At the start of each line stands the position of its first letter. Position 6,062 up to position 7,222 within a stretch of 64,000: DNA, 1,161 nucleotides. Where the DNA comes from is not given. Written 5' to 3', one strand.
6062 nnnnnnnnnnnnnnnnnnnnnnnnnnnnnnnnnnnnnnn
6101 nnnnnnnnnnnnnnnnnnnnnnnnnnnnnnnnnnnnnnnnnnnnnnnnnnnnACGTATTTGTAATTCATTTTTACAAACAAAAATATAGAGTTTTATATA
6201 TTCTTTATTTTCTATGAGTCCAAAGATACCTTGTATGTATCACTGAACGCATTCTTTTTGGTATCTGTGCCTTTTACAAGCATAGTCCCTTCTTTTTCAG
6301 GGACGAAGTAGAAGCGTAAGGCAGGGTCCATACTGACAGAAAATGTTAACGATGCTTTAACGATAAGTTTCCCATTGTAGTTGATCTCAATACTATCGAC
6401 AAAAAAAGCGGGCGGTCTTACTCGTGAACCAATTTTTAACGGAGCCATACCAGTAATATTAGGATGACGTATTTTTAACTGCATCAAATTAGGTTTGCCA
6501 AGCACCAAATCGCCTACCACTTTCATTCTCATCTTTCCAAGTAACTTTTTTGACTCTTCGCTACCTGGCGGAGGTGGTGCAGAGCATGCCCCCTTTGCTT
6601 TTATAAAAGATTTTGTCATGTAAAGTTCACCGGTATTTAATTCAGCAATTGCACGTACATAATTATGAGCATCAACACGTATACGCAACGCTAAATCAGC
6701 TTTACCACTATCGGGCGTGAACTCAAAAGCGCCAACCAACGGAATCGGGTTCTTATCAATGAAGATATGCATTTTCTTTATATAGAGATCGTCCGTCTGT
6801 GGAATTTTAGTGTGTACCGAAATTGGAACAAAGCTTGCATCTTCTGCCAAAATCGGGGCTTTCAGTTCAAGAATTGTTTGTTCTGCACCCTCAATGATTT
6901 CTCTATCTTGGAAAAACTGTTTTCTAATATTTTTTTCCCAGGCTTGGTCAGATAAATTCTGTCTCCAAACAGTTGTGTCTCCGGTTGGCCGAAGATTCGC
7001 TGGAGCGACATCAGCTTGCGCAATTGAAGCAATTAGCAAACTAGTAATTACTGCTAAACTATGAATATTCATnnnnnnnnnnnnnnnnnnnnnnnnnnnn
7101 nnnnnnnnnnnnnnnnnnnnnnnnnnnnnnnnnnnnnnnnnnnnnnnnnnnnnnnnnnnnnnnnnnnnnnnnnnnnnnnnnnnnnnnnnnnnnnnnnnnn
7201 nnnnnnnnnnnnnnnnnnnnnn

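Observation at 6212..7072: SoxY-SoxZ fusion carrier protein divergently paired with xoxF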

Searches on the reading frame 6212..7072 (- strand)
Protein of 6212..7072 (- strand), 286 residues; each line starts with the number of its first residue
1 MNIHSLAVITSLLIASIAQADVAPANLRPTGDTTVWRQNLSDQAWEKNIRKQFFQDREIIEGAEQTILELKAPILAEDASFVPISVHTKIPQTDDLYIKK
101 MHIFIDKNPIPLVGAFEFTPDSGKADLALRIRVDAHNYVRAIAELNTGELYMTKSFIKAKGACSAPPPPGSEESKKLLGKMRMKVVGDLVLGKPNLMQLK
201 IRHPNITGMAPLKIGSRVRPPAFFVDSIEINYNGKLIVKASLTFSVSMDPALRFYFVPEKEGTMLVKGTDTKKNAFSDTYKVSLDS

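Call 3: search_protein_families(library=pfam, proteins=[window:6212-7072:-], max_evalue=0.01)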
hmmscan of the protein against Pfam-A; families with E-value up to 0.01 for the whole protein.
window:6212-7072:- (286 aa): 2 families
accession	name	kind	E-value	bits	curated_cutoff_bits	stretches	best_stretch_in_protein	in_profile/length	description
PF13501.12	SoxY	-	4.7e-31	107.7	28.4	1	51-163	2-112/112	Sulfur oxidation protein SoxY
PF08770.17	SoxZ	-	3.3e-16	59.2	25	1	192-280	9-97/98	Sulphur oxidation protein SoxZ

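Call 4: search_protein_families(library=ncbifam, proteins=[window:6212-7072:-], max_evalue=0.01)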
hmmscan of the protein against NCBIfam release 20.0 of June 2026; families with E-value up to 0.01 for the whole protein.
window:6212-7072:- (286 aa): 4 families
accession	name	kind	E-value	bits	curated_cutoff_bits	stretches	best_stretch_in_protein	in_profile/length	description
TIGR04557.1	fuse_rel_SoxYZ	equivalog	1.4e-65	220.7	140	1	45-277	1-226/226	quinoprotein dehydrogenase-associated SoxYZ-like carrier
TIGR04488.1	SoxY_true_GGCGG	equivalog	2.3e-20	73.5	125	1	29-158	21-141/149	thiosulfate oxidation carrier protein SoxY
TIGR04487.1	SoxY_para_1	exception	1.5e-15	57.3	172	1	68-154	48-134/146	SoxY-related AACIE arm protein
TIGR04490.1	SoxZ_true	equivalog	2.1e-09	37.2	76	1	201-282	17-98/98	thiosulfate oxidation carrier complex protein SoxZ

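Call 13: find_homologous_proteins(query=window:6212-7072:-, max_evalue=0.00001)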
Query window:6212-7072:- (286 aa): 580 proteins with E <= 0.00001 among 2248 candidates; the best 120 are listed.
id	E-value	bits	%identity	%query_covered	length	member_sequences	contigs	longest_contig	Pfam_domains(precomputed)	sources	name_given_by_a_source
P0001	3.9e-178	609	96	100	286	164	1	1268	PF08770.18,PF13501.13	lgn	-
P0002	2.7e-168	576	90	100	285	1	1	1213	PF08770.18,PF13501.13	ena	-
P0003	3.3e-168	576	91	100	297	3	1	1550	PF08770.18,PF13501.13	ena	-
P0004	3.6e-168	576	90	100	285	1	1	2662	PF08770.18,PF13501.13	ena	-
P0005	5.8e-168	575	90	100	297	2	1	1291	PF08770.18,PF13501.13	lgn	-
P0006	7.2e-168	575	90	100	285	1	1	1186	PF08770.18,PF13501.13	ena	-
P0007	9.1e-168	575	90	100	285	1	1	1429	PF08770.18,PF13501.13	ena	-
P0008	1.8e-167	574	90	100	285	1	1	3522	PF08770.18,PF13501.13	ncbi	-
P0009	1.8e-167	574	90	100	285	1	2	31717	PF08770.18,PF13501.13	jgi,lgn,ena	-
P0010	3.4e-167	573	90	100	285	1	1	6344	PF08770.18,PF13501.13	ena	-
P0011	3.4e-167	573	89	100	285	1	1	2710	PF08770.18,PF13501.13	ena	-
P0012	3.5e-167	573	90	100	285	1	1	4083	PF08770.18,PF13501.13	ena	-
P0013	6.0e-166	569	89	100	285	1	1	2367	PF08770.18,PF13501.13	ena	-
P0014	7.9e-166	568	88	100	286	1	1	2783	PF08770.18,PF13501.13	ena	-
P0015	1.5e-165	567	89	100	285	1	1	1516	PF08770.18,PF13501.13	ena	-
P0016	3.9e-165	566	88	100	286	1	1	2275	PF08770.18,PF13501.13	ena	-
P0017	6.4e-163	559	87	100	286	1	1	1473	PF08770.18,PF13501.13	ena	-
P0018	1.4e-161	554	86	100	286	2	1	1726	PF08770.18,PF13501.13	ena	-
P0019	3.7e-161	553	86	100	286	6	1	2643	PF08770.18,PF13501.13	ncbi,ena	-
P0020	9.3e-161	552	87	99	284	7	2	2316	PF08770.18,PF13501.13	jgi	-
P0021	1.1e-160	551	86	100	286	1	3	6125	PF08770.18,PF13501.13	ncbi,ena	-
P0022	1.6e-160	551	86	100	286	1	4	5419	PF08770.18,PF13501.13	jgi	-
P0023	2.9e-160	550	86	100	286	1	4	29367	PF08770.18,PF13501.13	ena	-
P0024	3.1e-160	550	86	100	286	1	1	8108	PF08770.18,PF13501.13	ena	-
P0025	4.1e-160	549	86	100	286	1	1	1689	PF08770.18,PF13501.13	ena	-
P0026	5.6e-160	549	85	100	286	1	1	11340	PF08770.18,PF13501.13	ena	-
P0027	1.1e-159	548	86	100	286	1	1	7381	PF08770.18,PF13501.13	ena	-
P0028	1.3e-159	548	84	100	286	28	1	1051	PF08770.18,PF13501.13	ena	-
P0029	1.7e-158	544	86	99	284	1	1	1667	PF08770.18,PF13501.13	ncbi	-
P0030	3.9e-158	543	85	99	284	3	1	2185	PF08770.18,PF13501.13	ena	-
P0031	2.9e-157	540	88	96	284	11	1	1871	PF08770.18,PF13501.13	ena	-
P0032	1.7e-155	534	85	100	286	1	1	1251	PF08770.18,PF13501.13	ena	-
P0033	4.9e-155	533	84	100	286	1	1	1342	PF08770.18,PF13501.13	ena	-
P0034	1.3e-154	531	85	100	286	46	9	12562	PF08770.18,PF13501.13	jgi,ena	-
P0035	1.5e-154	531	84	100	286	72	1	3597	PF08770.18,PF13501.13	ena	-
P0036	1.6e-154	531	85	100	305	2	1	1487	PF08770.18,PF13501.13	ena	-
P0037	6.2e-154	529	85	100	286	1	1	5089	PF08770.18,PF13501.13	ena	-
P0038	1.6e-153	528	85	100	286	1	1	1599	PF08770.18,PF13501.13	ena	-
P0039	1.5e-148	512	82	100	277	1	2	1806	PF08770.18,PF13501.13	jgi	-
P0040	1.6e-148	511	82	100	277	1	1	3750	PF08770.18,PF13501.13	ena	-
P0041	1.6e-148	511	82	100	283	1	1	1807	PF08770.18,PF13501.13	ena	-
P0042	2.0e-148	511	82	100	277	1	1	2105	PF08770.18,PF13501.13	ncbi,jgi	jgi:sulfur-oxidizing protein SoxY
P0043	2.2e-148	511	82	100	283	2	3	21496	PF08770.18,PF13501.13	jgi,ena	-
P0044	2.9e-148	511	82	100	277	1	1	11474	PF08770.18,PF13501.13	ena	-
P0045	3.9e-147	507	93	85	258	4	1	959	PF08770.18,PF13501.13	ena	-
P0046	6.9e-146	503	84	95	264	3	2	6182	PF08770.18,PF13501.13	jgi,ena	-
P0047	9.7e-144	496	82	96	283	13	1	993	PF08770.18,PF13501.13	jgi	-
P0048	1.0e-140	486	80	100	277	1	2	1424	PF08770.18,PF13501.13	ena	-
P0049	1.4e-140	485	80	100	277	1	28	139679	PF08770.18,PF13501.13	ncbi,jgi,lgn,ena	ncbi:MAG: quinoprotein dehydrogenase-associated SoxYZ-like carrier [Gammaproteobacteria bacterium]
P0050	4.9e-140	484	79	100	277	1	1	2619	PF08770.18,PF13501.13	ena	-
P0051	7.0e-140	483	79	100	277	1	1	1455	PF08770.18,PF13501.13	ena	-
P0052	3.4e-139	481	81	96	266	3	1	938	PF08770.18,PF13501.13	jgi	-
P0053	6.1e-138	477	79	100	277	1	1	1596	PF08770.18,PF13501.13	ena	-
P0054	1.7e-136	472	76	96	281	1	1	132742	PF08770.18,PF13501.13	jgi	jgi:sulfur-oxidizing protein SoxY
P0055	3.0e-133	461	72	100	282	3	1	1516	PF08770.18,PF13501.13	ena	-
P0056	3.7e-133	461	75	96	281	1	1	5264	PF08770.18,PF13501.13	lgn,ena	-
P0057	6.8e-132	457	74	95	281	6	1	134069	PF08770.18,PF13501.13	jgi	jgi:sulfur-oxidizing protein SoxY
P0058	7.2e-132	457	73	98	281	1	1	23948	PF08770.18,PF13501.13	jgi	jgi:sulfur-oxidizing protein SoxY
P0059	2.4e-131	455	75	96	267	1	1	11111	PF08770.18,PF13501.13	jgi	-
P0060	3.3e-130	451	72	99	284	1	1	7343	PF08770.18,PF13501.13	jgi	-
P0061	4.5e-130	451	73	98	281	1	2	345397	PF08770.18,PF13501.13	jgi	jgi:sulfur-oxidizing protein SoxY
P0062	1.9e-129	449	72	98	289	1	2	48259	PF08770.18,PF13501.13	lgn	-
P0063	2.8e-129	448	72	98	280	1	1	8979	PF08770.18,PF13501.13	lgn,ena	-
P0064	3.3e-129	448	73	98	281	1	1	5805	PF08770.18,PF13501.13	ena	-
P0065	5.9e-129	447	71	99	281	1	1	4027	PF08770.18,PF13501.13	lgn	-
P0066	7.0e-129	447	74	93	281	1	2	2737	PF08770.18,PF13501.13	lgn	-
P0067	1.7e-128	446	77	87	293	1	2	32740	PF08770.18,PF13501.13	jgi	jgi:sulfur-oxidizing protein SoxY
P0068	1.7e-128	446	73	98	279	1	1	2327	PF08770.18,PF13501.13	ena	-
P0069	4.7e-128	444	71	99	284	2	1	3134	PF08770.18,PF13501.13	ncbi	-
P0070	5.7e-128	444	75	93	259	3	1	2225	PF08770.18,PF13501.13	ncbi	-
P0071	1.9e-127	442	74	94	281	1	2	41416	PF08770.18,PF13501.13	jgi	jgi:sulfur-oxidizing protein SoxY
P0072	2.3e-127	442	78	86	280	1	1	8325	PF08770.18,PF13501.13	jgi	-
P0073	3.1e-127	442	70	98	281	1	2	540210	PF08770.18,PF13501.13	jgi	jgi:sulfur-oxidizing protein SoxY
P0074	1.1e-126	440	71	94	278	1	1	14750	PF08770.18,PF13501.13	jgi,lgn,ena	-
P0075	2.3e-126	439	71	97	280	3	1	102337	PF08770.18,PF13501.13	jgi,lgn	jgi:sulfur-oxidizing protein SoxY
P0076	3.0e-126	438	75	87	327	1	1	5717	PF08770.18,PF13501.13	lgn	-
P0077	3.7e-126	438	72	96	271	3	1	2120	PF08770.18,PF13501.13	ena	-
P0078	4.0e-126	438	73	95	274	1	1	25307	PF08770.18,PF13501.13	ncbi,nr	ncbi:MAG: quinoprotein dehydrogenase-associated SoxYZ-like carrier [Proteobacteria bacterium]|nr:qui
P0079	9.2e-126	437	72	95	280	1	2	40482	PF08770.18,PF13501.13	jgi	-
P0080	1.0e-125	437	70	98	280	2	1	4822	PF08770.18,PF13501.13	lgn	-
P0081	1.1e-125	437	68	100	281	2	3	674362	PF08770.18,PF13501.13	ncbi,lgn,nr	ncbi:MAG: quinoprotein dehydrogenase-associated SoxYZ-like carrier [Proteobacteria bacterium]|nr:qui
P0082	1.1e-125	437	73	94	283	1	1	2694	PF08770.18,PF13501.13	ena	-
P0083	1.2e-125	436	70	98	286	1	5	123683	PF08770.18,PF13501.13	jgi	jgi:sulfur-oxidizing protein SoxY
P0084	1.4e-125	436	69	98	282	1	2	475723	PF08770.18,PF13501.13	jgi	jgi:sulfur-oxidizing protein SoxY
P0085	1.9e-125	436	72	94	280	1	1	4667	PF08770.18,PF13501.13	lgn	-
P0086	3.9e-125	435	70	98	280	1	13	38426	PF08770.18,PF13501.13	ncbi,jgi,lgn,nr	ncbi:MAG TPA: quinoprotein dehydrogenase-associated SoxYZ-like carrier [Thiotrichaceae bacterium]|jg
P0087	5.7e-125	434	70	99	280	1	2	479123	PF08770.18,PF13501.13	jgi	jgi:sulfur-oxidizing protein SoxY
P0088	7.3e-125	434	69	98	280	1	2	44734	PF08770.18,PF13501.13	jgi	jgi:sulfur-oxidizing protein SoxY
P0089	1.1e-124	433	69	98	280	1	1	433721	PF08770.18,PF13501.13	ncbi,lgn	-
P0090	1.1e-124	433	71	96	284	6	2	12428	PF08770.18,PF13501.13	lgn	-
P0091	1.3e-124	433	69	97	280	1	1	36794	PF08770.18,PF13501.13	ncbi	-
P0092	1.4e-124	433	69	98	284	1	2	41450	PF08770.18,PF13501.13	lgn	-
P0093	2.5e-124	432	67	100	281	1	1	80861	PF08770.18,PF13501.13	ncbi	-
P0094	2.9e-124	432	71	94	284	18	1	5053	PF08770.18,PF13501.13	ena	-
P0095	3.0e-124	432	70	98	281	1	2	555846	PF08770.18,PF13501.13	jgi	jgi:sulfur-oxidizing protein SoxY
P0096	3.1e-124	432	76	86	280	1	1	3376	PF08770.18,PF13501.13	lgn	-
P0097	4.8e-124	431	75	86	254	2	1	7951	PF08770.18,PF13501.13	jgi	jgi:sulfur-oxidizing protein SoxY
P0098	1.0e-123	430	69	99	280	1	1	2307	PF08770.18,PF13501.13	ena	-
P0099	1.1e-123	430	69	98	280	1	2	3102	PF08770.18,PF13501.13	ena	-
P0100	1.9e-123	429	70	95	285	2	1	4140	PF08770.18,PF13501.13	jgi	-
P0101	2.9e-123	429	76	86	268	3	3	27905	PF08770.18,PF13501.13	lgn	-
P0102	3.6e-123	428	68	99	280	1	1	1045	PF08770.18,PF13501.13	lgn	-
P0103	4.0e-123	428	69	98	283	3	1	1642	PF08770.18,PF13501.13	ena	-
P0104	6.0e-123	428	69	98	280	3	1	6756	PF08770.18,PF13501.13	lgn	-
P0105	6.8e-123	427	73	93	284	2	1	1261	PF08770.18,PF13501.13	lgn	-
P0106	7.2e-123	427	73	92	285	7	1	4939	PF08770.18,PF13501.13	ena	-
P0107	1.2e-122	427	70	97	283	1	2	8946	PF08770.18,PF13501.13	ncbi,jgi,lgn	ncbi:MAG: sulfur-oxidizing protein SoxY [Gammaproteobacteria bacterium]|jgi:sulfur-oxidizing protein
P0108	1.3e-122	426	68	99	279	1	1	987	PF08770.18,PF13501.13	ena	-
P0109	1.3e-122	426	77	86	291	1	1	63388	PF08770.18,PF13501.13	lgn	-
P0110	2.0e-122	426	75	86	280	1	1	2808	PF08770.18,PF13501.13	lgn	-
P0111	2.5e-122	426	70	97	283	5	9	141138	PF08770.18,PF13501.13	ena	-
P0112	2.8e-122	425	69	98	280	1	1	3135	PF08770.18,PF13501.13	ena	-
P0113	3.4e-122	425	71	96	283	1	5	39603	PF08770.18,PF13501.13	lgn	-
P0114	4.1e-122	425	71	94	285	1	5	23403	PF08770.18,PF13501.13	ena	-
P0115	4.4e-122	425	71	94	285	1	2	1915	PF08770.18,PF13501.13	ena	-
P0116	4.9e-122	425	71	95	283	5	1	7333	PF08770.18,PF13501.13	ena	-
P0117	5.2e-122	424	68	98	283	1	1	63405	PF08770.18,PF13501.13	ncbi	-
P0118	6.3e-122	424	75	86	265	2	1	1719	PF08770.18,PF13501.13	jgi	jgi:sulfur-oxidizing protein SoxY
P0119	6.4e-122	424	70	97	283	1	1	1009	PF08770.18,PF13501.13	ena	-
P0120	7.0e-122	424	75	86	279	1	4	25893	PF08770.18,PF13501.13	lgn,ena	-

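Call 15: search_solved_structures(query=window:6212-7072:-, max_evalue=1, show_alignments=3)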
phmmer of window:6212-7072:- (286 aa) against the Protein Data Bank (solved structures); distinct sequences matched with E-value up to 1: 7.
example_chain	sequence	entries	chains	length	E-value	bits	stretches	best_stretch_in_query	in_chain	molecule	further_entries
4uwq_B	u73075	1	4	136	4.2e-07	32.9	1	67-158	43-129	SOXY PROTEIN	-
2nnc_A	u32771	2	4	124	1.1e-06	31.5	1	64-159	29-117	Sulfur covalently-binding protein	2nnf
4uwq_C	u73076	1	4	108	0.00018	24.3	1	194-277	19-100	SOXZ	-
1v8h_A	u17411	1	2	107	0.00018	24.3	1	195-276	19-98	sulfur oxidation protein SoxZ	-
2ox5_Y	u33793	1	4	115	0.0065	19.1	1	68-163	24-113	SoxY protein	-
2oxg_Y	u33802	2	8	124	0.0083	18.8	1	68-163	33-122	SoxY protein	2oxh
3o4d_A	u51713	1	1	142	0.7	12.5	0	248-272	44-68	de novo designed beta-trefoil architecture with symmetric primary structure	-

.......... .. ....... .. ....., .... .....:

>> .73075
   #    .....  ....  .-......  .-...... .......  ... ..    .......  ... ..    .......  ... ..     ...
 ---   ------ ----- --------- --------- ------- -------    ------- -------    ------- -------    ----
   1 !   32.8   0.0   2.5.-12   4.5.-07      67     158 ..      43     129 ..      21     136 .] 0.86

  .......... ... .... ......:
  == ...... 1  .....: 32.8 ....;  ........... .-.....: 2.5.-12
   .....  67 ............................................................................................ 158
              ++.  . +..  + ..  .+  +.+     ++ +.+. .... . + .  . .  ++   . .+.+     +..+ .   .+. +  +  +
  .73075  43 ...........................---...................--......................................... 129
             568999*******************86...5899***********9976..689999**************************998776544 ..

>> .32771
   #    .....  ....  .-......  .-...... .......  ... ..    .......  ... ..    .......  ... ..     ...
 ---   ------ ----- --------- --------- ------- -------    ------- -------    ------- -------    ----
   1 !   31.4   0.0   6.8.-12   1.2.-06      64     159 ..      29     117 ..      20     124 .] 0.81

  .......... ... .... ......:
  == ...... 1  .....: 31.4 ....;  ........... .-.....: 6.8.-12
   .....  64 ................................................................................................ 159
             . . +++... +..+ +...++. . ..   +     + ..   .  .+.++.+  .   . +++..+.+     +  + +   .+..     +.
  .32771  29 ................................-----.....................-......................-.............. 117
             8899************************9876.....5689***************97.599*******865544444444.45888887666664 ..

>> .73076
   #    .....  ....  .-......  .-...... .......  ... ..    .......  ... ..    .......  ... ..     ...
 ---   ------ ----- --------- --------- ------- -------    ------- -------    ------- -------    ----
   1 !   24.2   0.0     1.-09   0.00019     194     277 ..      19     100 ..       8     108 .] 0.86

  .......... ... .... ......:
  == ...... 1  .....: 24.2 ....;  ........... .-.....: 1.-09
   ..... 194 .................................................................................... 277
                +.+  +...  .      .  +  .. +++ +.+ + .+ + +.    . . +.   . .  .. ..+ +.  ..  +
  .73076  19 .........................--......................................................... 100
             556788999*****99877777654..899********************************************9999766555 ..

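Call 23: find_encoding_contigs(protein=P0049, flank=10000, max_places=3)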
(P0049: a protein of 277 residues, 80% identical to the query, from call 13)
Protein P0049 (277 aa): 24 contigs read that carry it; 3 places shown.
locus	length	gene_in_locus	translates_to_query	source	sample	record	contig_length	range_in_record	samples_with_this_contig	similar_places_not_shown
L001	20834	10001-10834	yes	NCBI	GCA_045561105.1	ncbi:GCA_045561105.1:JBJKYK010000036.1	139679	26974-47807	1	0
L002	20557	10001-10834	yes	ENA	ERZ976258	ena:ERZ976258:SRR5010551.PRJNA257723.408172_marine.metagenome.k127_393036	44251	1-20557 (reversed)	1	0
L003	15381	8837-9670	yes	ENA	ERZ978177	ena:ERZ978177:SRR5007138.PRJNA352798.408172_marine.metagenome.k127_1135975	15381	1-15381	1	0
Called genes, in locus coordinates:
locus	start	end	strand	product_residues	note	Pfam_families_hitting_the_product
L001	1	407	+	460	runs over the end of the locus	PF07992:Pyr_redox_2 (faint), PF13450:NAD_binding_8 (weak)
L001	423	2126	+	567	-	PF01257:2Fe-2S_thioredx, PF01512:Complex1_51K, PF10589:NADH_4Fe-4S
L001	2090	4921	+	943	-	PF13510:Fer2_4, PF14697:Fer4_21, PF22117:Fer4_Nqo3, PF12838:Fer4_7, PF13187:Fer4_9, PF04879:Molybdop_Fe4S4, PF00384:Molybdopterin, PF01568:Molydop_binding, +4 more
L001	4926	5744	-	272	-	-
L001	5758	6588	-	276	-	-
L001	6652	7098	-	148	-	PF00127:Copper-bind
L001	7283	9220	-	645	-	PF01011:PQQ, PF13360:PQQ_2, PF13570:Beta-prop_ACSF4 (faint), PF01011:PQQ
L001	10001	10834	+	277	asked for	PF13501:SoxY, PF08770:SoxZ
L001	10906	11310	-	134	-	-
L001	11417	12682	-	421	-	PF04413:Glycos_transf_N, PF00534:Glycos_transf_1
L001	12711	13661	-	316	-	PF01073:3Beta_HSD, PF01370:Epimerase, PF02719:Polysacc_synt_2, PF04321:RmlD_sub_bind, PF16363:GDP_Man_Dehyd, PF07993:NAD_binding_4 (weak)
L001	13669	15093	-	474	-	PF00294:PfkB, PF01256:Carb_kinase (weak), PF08543:Phos_pyr_kin (faint), PF01467:CTP_transf_like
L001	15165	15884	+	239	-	PF11306:DUF3108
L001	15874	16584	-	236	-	PF10411:DsbC_N, PF13098:Thioredoxin_2, PF13462:Thioredoxin_4 (faint), PF01323:DSBA (faint)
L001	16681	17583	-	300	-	PF02899:Phage_int_SAM_1, PF13495:Phage_int_SAM_4 (weak), PF00589:Phage_integrase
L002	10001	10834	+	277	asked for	PF13501:SoxY, PF08770:SoxZ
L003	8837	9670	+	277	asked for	PF13501:SoxY, PF08770:SoxZ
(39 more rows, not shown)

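Call 25: search_protein_representatives(protein=window:6212-7072:-)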
Query: 286 residues. Proteins with E-value up to 0.001 (for the whole library): 1407; up to 1e-10: 522; up to 1e-30: 100. The best 150 are listed.
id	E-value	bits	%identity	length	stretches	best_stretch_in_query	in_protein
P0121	4.3e-90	318.2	51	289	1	12-282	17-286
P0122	1.5e-70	254.1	59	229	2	15-169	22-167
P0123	6.3e-70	252.0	44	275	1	37-284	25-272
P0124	3.3e-61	223.5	48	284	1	42-279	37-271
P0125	3.4e-59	216.8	46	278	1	37-279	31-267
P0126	1.6e-57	211.4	45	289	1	39-281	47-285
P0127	6.9e-54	199.5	38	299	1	31-280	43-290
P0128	1.3e-53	198.5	43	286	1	45-276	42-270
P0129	4.5e-53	196.8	41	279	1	44-282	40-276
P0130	4.6e-53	196.8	56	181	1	11-172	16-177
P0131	1.2e-52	195.4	88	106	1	181-286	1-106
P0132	6.6e-52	193.0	61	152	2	101-199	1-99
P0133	2.5e-49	184.5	38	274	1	34-282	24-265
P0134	1.0e-48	182.5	41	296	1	38-278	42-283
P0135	3.3e-48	180.8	35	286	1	25-277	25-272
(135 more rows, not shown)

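Call 42: predict_structure(alignment_id=A2)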
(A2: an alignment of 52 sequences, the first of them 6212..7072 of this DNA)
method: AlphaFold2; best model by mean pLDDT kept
length: 286 residues; sequences in the alignment: 52
mean_pLDDT: 92.5   pTM: 0.86
mean pLDDT of the five models: 92.5, 92.0, 91.7, 91.3, 90.9
residues with pLDDT >= 90: 229; 70-90: 34; 50-70: 23; < 50: 0
segments of 3 or more residues with pLDDT < 50: none
pLDDT, mean of each block of 10 residues (from residue 1): 78 72 54 88 97 98 96 96 98 98 97 98 98 97 98 97 69 90 98 98 94 90 98 98 97 98 98 98 94
secondary structure, 60 per line:
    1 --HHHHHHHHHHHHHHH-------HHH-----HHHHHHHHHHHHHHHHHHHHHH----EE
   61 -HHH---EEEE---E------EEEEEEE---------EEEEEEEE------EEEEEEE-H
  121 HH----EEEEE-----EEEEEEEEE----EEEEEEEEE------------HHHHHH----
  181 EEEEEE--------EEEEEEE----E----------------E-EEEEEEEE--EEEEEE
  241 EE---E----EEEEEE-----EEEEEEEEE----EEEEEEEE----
elements in order: H3-17 H33-54 E68-71 E82-88 E98-105 E112-118 E127-131 E137-145 E150-158 H171-176 E181-186 E195-201 E225-232 E235-242 E251-256 E262-270 E275-282
